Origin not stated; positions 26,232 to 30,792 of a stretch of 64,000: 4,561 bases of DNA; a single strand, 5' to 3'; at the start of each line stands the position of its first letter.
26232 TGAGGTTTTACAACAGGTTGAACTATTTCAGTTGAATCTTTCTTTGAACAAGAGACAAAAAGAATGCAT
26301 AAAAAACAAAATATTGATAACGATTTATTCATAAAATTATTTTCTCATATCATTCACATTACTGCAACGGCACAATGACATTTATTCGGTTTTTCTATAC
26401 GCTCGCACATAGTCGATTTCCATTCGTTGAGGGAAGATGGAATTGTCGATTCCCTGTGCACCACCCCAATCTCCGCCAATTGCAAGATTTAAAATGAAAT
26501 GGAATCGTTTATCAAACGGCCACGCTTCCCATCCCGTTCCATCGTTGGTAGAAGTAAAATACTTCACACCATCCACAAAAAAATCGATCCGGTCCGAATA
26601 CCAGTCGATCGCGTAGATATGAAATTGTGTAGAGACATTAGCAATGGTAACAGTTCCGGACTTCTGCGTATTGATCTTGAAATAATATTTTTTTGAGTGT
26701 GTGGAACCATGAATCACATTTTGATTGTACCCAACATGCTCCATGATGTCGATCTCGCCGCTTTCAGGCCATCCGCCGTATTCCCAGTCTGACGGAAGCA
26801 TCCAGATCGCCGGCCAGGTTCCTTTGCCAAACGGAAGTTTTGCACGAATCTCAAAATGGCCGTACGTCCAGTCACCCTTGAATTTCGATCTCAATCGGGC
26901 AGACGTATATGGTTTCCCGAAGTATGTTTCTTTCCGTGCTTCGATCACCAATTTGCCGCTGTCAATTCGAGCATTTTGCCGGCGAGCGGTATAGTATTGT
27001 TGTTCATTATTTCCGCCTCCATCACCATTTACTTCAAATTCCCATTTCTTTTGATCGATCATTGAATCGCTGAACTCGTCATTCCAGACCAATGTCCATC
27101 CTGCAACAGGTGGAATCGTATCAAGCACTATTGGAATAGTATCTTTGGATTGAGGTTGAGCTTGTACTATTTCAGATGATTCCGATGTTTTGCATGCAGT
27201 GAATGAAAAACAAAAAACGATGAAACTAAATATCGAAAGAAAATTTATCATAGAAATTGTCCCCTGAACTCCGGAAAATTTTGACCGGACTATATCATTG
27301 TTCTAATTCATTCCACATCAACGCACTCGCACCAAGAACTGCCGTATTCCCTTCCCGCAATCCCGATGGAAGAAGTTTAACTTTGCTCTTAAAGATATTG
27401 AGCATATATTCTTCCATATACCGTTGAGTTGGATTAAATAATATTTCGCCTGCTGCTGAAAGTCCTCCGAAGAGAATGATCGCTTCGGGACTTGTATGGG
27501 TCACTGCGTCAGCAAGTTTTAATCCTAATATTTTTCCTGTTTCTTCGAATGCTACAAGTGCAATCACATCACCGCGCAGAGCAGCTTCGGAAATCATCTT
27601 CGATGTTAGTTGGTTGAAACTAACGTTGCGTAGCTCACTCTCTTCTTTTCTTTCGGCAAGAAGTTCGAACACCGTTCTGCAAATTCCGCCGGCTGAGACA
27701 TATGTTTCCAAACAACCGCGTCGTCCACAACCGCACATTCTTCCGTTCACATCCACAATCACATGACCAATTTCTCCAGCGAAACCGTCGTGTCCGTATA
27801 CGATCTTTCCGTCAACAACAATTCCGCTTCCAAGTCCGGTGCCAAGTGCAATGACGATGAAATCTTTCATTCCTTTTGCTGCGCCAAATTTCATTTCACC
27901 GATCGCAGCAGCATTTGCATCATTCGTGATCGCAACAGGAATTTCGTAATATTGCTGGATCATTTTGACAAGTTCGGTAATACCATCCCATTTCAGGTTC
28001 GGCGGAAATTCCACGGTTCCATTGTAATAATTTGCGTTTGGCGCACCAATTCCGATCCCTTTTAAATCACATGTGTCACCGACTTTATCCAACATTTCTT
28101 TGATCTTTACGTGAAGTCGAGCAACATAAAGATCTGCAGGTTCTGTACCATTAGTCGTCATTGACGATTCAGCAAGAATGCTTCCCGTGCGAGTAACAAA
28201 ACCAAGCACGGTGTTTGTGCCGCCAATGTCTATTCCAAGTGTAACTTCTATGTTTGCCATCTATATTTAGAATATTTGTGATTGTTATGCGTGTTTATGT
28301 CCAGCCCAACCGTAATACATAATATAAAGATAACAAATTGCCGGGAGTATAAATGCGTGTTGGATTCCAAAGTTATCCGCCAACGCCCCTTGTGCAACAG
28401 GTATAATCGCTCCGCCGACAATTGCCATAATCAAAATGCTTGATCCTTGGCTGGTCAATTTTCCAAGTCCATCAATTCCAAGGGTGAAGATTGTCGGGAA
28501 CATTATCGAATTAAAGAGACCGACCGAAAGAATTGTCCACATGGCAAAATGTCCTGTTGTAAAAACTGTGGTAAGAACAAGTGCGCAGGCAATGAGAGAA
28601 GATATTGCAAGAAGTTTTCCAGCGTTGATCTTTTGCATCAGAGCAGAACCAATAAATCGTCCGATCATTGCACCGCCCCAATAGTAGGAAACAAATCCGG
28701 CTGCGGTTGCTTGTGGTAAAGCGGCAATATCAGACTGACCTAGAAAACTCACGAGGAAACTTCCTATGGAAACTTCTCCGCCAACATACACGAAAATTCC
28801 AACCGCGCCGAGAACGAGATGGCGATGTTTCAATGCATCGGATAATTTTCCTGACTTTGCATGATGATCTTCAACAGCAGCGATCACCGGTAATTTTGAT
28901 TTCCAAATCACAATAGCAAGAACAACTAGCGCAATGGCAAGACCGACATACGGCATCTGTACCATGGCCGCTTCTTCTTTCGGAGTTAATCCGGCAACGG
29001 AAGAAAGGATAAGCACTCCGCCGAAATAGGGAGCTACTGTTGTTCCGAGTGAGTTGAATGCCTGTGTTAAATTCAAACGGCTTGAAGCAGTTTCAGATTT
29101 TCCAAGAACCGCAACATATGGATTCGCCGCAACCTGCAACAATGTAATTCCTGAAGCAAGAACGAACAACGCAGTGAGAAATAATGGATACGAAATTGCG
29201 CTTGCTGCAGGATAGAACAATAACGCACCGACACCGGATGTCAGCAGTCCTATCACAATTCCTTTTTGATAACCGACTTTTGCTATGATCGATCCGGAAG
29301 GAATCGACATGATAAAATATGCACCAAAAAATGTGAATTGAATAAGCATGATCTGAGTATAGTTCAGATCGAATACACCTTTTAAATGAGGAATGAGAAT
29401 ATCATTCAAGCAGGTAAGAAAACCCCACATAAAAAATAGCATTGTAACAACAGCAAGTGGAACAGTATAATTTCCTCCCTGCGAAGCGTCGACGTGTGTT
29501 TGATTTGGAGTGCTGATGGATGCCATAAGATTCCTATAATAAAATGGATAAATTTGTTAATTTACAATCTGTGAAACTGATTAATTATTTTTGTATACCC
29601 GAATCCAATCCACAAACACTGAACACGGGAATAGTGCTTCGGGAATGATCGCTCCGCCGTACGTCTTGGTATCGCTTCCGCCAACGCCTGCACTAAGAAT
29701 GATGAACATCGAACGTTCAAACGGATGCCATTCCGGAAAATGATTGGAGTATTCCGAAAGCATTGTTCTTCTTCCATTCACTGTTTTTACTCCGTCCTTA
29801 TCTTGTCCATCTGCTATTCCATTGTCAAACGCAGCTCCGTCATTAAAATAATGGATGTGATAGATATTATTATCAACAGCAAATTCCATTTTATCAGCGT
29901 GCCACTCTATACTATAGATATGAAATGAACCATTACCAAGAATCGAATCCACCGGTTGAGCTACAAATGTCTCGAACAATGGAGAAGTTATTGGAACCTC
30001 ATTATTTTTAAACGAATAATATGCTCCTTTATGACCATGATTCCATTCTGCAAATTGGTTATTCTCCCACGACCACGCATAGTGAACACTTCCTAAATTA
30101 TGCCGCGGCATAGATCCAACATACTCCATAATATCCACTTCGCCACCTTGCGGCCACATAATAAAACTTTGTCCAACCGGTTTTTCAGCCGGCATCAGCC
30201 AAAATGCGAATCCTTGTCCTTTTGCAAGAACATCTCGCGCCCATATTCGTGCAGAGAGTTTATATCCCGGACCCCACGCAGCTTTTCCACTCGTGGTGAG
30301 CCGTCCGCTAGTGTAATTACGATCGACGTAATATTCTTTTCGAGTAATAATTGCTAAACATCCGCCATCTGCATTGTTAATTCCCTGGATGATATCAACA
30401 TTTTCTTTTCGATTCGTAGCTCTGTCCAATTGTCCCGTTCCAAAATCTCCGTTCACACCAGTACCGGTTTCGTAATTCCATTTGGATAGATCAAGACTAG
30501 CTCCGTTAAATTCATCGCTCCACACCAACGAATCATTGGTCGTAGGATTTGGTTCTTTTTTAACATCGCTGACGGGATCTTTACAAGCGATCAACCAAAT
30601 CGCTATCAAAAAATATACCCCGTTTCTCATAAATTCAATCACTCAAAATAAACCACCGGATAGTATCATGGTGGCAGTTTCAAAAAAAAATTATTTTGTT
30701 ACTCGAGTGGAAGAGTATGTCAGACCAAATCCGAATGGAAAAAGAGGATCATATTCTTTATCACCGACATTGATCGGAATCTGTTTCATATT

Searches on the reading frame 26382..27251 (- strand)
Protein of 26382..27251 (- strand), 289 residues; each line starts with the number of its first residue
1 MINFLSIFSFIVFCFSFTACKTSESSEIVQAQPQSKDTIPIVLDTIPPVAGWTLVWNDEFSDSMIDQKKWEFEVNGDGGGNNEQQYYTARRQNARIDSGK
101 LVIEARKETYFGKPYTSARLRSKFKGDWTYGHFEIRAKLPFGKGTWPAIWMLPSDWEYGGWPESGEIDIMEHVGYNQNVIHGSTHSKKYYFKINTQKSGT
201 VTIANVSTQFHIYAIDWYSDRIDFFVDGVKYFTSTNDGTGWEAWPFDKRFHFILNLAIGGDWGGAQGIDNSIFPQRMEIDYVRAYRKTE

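Call 5: search_protein_families(library=pfam, proteins=[window:26382-27251:-], max_evalue=0.001)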
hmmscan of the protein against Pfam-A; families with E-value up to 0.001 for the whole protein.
window:26382-27251:- (289 aa): 2 families
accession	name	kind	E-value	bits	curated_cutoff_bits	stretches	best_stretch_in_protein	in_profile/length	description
PF00722.28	Glyco_hydro_16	-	8e-25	87.7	22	1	83-282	3-174/175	Glycosyl hydrolases family 16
PF03935.22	SKN1_KRE6_Sbg1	-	3.8e-06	26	30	0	208-288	363-452/501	Beta-glucan synthesis-associated protein SKN1/KRE6/Sbg1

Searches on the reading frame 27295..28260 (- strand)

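Call 5: search_protein_families(library=pfam, proteins=[window:27295-28260:-], max_evalue=0.001)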
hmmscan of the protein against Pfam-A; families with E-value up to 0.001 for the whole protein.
window:27295-28260:- (321 aa): 2 families
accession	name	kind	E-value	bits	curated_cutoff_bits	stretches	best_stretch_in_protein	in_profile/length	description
PF00480.26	ROK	-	4e-61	207.5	22.9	1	8-315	2-291/294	ROK family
PF02685.22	Glucokinase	-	3.3e-05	23.5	22.1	1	11-267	4-262/314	Glucokinase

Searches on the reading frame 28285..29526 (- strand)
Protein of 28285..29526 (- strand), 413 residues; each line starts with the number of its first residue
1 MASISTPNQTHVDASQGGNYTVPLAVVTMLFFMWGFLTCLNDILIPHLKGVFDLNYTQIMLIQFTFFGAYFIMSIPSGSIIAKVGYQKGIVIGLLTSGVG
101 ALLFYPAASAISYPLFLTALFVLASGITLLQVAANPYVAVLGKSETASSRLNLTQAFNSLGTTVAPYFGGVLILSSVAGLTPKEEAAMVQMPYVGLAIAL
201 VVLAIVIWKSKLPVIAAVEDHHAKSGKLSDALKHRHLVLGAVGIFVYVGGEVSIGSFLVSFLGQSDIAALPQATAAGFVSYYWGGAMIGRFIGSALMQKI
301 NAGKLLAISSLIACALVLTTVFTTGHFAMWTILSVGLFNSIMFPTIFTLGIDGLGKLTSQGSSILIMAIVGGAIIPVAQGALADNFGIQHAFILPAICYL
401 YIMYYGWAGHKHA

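Call 5: search_protein_families(library=pfam, proteins=[window:28285-29526:-], max_evalue=0.001)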
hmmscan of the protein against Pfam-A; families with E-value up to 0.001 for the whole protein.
window:28285-29526:- (413 aa): 1 family
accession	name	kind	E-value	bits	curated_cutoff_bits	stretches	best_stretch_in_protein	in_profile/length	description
PF07690.21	MFS_1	-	2.7e-22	79.6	33.4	1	31-364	6-334/347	Major Facilitator Superfamily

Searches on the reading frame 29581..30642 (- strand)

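Call 5: search_protein_families(library=pfam, proteins=[window:29581-30642:-], max_evalue=0.001)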
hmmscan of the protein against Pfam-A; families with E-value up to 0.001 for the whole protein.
window:29581-30642:- (353 aa): 1 family
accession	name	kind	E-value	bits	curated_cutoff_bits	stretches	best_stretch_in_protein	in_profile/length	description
PF00722.28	Glyco_hydro_16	-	5.9e-07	29.5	22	0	238-263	109-134/175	Glycosyl hydrolases family 16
